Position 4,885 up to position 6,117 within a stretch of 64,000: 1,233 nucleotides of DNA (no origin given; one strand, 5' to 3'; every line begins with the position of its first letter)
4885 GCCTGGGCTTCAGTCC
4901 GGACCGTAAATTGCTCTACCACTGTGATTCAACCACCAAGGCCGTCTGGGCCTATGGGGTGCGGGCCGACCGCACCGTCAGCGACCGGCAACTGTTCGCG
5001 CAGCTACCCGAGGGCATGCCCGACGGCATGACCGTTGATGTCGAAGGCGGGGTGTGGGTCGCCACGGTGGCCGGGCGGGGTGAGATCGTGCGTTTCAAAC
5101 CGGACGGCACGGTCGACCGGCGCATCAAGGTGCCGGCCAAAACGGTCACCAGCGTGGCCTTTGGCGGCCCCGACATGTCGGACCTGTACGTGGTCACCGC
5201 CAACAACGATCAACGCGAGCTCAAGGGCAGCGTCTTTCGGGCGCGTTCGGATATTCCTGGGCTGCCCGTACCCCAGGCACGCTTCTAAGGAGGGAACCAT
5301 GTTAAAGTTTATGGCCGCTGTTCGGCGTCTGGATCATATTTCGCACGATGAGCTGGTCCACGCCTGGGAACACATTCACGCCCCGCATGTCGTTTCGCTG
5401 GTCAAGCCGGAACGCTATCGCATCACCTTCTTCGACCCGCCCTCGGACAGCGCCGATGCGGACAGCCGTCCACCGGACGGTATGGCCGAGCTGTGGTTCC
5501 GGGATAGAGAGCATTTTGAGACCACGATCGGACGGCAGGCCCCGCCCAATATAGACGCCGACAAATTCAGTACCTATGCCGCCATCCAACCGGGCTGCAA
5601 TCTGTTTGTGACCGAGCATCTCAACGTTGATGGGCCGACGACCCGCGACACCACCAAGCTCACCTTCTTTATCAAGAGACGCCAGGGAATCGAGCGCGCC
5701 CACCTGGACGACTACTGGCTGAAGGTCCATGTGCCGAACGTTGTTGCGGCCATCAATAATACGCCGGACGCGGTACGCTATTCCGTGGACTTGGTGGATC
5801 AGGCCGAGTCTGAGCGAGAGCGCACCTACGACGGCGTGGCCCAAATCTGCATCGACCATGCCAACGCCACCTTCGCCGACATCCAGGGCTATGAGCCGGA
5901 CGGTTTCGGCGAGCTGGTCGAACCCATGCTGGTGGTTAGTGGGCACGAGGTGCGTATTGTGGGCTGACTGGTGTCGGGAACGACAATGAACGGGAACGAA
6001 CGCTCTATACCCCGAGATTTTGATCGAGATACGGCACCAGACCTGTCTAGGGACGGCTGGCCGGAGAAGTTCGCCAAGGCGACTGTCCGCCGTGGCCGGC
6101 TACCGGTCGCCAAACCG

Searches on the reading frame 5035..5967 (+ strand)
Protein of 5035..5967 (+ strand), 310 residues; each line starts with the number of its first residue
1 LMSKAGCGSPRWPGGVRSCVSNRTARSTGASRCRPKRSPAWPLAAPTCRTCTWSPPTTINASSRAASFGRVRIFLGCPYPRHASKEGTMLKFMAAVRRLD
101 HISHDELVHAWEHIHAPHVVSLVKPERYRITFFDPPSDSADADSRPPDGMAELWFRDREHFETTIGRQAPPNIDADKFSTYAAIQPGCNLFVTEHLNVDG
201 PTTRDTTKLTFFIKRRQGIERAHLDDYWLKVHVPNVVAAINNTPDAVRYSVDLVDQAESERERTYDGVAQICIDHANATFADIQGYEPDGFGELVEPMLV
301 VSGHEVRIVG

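Call 19: search_protein_families(library=pfam, proteins=[window:5035-5967:+], max_evalue=0.01)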
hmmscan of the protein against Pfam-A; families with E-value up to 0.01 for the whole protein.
window:5035-5967:+ (310 aa): 1 family
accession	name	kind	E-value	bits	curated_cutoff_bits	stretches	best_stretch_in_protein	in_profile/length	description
PF07110.17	EthD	-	6.7e-14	53.2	22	2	101-164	3-75/96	EthD domain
